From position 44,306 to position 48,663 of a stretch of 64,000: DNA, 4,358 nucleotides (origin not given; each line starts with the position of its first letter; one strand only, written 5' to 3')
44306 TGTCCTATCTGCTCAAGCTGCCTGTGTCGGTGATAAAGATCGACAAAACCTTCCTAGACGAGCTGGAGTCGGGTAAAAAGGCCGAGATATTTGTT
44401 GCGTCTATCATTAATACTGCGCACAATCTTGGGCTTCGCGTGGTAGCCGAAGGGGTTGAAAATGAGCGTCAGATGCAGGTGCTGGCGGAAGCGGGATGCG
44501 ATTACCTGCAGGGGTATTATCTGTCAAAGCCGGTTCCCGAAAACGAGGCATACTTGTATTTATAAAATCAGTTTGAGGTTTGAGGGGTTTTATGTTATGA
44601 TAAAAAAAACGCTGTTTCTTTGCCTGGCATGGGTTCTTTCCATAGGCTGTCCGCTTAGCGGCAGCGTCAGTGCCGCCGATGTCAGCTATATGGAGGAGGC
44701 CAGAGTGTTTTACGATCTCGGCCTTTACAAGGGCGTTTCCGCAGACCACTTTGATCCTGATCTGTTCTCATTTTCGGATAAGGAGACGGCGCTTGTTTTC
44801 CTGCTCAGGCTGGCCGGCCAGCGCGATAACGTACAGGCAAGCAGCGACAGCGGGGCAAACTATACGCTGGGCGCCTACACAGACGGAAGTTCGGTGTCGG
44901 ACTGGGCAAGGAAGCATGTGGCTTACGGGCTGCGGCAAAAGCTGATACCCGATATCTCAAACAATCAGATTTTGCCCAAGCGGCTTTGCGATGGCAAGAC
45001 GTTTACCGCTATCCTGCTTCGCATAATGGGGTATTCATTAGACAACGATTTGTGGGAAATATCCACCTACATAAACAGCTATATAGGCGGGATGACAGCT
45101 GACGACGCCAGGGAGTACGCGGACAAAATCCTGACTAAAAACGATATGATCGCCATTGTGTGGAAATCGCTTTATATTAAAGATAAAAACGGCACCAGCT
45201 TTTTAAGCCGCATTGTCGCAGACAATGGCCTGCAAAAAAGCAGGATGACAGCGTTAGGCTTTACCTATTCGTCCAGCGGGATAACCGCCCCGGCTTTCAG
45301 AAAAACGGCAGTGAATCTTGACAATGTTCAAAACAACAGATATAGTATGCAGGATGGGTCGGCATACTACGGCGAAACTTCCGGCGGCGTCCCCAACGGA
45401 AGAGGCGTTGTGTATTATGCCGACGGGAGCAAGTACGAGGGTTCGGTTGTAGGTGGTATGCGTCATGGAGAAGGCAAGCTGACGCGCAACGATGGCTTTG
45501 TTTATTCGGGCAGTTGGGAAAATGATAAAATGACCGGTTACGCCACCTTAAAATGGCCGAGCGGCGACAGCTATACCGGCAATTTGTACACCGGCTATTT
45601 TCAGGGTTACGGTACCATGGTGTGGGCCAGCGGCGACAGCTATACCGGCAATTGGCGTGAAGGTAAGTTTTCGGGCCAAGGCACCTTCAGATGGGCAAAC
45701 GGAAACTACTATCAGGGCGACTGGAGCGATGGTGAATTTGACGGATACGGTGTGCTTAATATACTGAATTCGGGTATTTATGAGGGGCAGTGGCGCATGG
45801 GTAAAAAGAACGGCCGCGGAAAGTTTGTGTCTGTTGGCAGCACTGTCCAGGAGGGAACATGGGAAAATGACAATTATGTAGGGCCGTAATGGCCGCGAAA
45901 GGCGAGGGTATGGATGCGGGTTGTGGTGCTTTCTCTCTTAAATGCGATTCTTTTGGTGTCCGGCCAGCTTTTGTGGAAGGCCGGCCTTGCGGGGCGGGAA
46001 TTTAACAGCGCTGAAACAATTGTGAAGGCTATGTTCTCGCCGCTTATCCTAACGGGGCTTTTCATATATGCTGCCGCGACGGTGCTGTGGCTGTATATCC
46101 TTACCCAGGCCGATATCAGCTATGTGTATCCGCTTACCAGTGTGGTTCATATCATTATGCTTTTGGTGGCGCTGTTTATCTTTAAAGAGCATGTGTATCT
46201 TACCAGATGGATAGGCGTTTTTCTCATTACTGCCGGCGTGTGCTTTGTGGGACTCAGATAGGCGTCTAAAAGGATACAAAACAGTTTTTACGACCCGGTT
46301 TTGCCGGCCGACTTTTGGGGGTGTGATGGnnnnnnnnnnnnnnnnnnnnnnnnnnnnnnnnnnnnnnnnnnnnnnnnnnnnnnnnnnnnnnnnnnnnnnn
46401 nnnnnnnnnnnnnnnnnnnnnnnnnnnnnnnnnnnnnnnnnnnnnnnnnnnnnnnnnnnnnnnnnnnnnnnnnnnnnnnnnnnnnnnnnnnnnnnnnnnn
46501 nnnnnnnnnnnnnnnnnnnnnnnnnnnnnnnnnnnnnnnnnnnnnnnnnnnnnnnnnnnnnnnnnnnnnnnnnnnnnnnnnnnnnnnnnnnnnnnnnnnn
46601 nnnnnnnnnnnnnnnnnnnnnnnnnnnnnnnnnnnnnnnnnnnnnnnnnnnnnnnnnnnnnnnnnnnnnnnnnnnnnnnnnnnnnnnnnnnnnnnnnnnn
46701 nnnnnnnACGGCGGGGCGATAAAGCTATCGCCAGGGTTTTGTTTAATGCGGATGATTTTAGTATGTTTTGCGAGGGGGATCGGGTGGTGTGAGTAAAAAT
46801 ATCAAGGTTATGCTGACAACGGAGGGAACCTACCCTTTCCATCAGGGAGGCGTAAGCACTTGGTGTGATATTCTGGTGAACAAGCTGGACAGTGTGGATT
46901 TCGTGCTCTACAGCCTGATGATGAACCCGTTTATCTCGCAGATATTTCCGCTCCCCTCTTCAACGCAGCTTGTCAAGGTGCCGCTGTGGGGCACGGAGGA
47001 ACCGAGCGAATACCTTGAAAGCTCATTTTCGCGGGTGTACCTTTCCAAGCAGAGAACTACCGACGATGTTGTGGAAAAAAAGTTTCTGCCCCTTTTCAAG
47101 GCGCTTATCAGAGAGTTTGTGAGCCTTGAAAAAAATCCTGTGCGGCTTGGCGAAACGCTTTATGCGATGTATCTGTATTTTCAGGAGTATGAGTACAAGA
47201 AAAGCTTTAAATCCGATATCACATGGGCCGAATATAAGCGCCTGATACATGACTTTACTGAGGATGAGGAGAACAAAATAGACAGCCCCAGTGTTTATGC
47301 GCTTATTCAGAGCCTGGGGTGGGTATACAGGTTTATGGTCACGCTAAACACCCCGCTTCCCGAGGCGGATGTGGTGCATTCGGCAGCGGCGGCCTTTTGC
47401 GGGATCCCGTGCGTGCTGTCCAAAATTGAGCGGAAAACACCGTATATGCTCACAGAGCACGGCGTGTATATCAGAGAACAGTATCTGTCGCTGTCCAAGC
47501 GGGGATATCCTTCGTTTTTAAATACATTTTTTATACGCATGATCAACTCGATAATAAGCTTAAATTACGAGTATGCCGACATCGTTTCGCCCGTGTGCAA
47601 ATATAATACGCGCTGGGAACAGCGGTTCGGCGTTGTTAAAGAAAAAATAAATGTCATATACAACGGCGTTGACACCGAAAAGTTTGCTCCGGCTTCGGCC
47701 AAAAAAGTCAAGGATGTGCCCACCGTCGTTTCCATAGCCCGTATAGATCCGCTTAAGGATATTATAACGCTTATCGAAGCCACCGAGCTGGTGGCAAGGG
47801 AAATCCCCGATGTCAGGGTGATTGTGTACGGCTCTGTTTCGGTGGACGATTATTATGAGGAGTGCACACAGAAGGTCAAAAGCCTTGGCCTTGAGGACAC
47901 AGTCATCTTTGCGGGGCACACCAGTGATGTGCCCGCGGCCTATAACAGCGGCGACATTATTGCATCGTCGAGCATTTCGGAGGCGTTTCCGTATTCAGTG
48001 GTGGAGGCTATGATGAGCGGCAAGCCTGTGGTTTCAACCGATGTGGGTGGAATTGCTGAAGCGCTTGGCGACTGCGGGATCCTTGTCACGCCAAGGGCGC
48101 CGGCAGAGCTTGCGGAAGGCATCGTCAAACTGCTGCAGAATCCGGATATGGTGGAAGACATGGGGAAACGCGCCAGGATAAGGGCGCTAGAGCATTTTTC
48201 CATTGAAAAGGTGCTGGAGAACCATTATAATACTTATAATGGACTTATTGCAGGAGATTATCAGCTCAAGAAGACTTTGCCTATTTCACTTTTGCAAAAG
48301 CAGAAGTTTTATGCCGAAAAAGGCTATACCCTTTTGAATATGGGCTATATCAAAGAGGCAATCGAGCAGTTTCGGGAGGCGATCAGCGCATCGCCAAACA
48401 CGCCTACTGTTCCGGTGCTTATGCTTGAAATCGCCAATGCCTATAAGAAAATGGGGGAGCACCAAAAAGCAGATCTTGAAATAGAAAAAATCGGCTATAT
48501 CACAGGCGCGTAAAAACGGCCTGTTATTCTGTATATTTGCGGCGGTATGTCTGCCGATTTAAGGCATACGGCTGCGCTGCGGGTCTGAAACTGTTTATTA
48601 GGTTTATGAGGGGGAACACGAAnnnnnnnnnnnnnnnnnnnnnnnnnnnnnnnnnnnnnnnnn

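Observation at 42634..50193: Three proteins in one locus share a DivIVA-type N-terminal motif, one of them fused to GGDEF*-EAL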

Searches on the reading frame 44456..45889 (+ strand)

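Call 3: search_protein_families(library=pfam, proteins=[window:44456-45889:+], max_evalue=1)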
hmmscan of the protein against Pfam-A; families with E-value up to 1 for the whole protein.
window:44456-45889:+ (477 aa): 2 families
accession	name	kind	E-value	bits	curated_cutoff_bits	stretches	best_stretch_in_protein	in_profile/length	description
PF02493.26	MORN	-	2.6e-29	99.7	22.5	7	396-417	1-22/23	MORN repeat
PF14981.11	FAM165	-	0.22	11.9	25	1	45-59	10-24/50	FAM165 family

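Call 4: search_protein_families(library=ncbifam, proteins=[window:44456-45889:+], max_evalue=1)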
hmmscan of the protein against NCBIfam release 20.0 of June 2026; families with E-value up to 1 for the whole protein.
window:44456-45889:+ (477 aa): 0 families

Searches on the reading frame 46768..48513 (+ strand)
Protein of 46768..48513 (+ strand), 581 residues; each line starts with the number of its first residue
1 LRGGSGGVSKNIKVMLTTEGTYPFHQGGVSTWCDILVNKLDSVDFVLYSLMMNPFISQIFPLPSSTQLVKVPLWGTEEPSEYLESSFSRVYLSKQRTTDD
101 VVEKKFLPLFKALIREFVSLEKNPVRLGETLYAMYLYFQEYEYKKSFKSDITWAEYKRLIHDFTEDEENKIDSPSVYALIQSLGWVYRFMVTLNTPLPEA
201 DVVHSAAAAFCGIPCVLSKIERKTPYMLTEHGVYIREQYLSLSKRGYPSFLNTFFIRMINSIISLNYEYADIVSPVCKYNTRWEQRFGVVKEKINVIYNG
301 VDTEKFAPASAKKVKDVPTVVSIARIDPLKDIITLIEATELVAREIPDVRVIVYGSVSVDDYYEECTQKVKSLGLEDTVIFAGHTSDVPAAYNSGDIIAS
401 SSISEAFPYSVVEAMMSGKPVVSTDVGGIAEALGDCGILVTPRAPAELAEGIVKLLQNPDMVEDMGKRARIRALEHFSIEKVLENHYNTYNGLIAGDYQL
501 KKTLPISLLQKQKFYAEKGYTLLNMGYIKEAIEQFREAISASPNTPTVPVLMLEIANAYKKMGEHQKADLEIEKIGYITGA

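Call 3: search_protein_families(library=pfam, proteins=[window:46768-48513:+], max_evalue=1)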
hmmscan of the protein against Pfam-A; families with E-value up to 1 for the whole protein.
window:46768-48513:+ (581 aa): 14 families
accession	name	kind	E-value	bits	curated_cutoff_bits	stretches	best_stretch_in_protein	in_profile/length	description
PF11997.14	DUF3492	-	9.9e-37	127.6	23.3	1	13-288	2-264/268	Domain of unknown function (DUF3492)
PF00534.26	Glycos_transf_1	-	2.6e-32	112.2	26.4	1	309-470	7-170/172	Glycosyl transferases group 1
PF13692.12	Glyco_trans_1_4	-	7.7e-31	107.7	27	1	318-458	2-142/142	Glycosyl transferases group 1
PF13439.12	Glyco_transf_4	-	4.1e-11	43.6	28.5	1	179-305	50-170/170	Glycosyltransferase Family 4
PF13524.12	Glyco_trans_1_2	-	1.4e-08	35.2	25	1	344-484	10-140/144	Glycosyl transferase-like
PF13181.12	TPR_8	-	1.1e-07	31.9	25.7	1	514-544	3-33/34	Tetratricopeptide repeat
PF07719.23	TPR_2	-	2.3e-05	24.6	27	1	514-544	3-33/34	Tetratricopeptide repeat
PF00515.34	TPR_1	-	0.00049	20.3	27.8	1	515-544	4-33/34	Tetratricopeptide repeat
PF20706.3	GT4-conflict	-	0.00057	19.4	26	1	293-440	173-324/385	Family 4 Glycosyltransferase in conflict systems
PF13579.12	Glyco_trans_4_4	-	0.00098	19.9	29.7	1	196-300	68-158/158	Glycosyl transferase 4-like domain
PF13428.12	TPR_14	-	0.022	15.9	23.5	1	517-547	6-36/44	Tetratricopeptide repeat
PF13525.12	YfiO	-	0.032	14.4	25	1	511-574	5-67/203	Outer membrane lipoprotein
PF13414.12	TPR_11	-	0.075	13.2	26.8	1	521-548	3-30/42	TPR repeat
PF14559.12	TPR_19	-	0.19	12.5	25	1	528-569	7-45/68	Tetratricopeptide repeat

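Call 4: search_protein_families(library=ncbifam, proteins=[window:46768-48513:+], max_evalue=1)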
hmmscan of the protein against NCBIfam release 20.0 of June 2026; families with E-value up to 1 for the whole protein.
window:46768-48513:+ (581 aa): 45 families (the best 25 are shown)
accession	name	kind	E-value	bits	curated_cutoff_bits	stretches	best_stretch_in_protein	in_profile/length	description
NF038011.1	PelF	equivalog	4.6e-45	154.6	100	1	14-488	2-486/489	GT4 family glycosyltransferase PelF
TIGR03088.1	stp2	hypoth_equivalog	3.2e-34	118.6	409.05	1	284-491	152-371/374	TIGR03088 family PEP-CTERM/XrtA system glycosyltransferase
NF041876.1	EPS_EpsE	equivalog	8.4e-28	97.7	400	1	289-480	183-383/389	exopolysaccharide biosynthesis GT4 family glycosyltransferase EpsE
TIGR03999.1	thiol_BshA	equivalog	6.1e-25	87.9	273.7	1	259-493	134-373/375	N-acetyl-alpha-D-glucosaminyl L-malate synthase BshA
TIGR03449.1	mycothiol_MshA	equivalog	1.6e-21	76.7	462.5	1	287-491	183-401/406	D-inositol-3-phosphate glycosyltransferase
TIGR04047.1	MSMEG_0565_glyc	hypoth_equivalog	5.4e-21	75.1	259.85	1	293-490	160-371/373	MSMEG_0565 family glycosyltransferase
NF041139.1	TreT_Thcocales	equivalog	9.9e-20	70.7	775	1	316-490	228-409/412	trehalose synthase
TIGR02149.1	glgA_Coryne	subfamily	4.2e-19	68.9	302.4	1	289-492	166-389/391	glycogen synthase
NF041010.1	glycosy_Agl16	equivalog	1.1e-17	63.9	575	1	259-484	123-342/352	glycosylation protein Agl16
NF038229.1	Glyco4_Geo_Pelo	equivalog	5.1e-17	61.9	400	1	281-492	122-335/338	GPMC system family 4 glycosyltransferase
TIGR04157.1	glyco_rSAM_CFB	subfamily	1.4e-16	60.6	400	1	284-486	185-402/406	TIGR04157 family glycosyltransferase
NF050063.1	ProtGlycPglJ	equivalog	7.9e-16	58.2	500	1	256-477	130-351/363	N-acetylgalactosamine-N,N'-diacetylbacillosaminyl-diphospho-undecaprenol 4-alpha-N-acetylgalactosaminyltransferase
NF038255.1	exopoly_VpsD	equivalog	1e-15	57.5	300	1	249-493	138-379/381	VpsD family glycosyltransferase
NF047880.1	glyco_SdgA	exception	2.6e-15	56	800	1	290-484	287-481/488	serine-aspartate repeat adhesin O-glycosyltransferase SdgA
NF038295.1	EPS_HpsP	equivalog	2.8e-15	56.2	550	1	280-493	165-387/388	hormogonium polysaccharide biosynthesis glycosyltransferase HpsP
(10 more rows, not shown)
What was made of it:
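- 46768..48513 (+): PelF-like GT4 glycosyltransferase with a C-terminal TPR extension. Pfam gives DUF3492, Glycos_transf_1 and TPR_8 (calls 3, 4).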
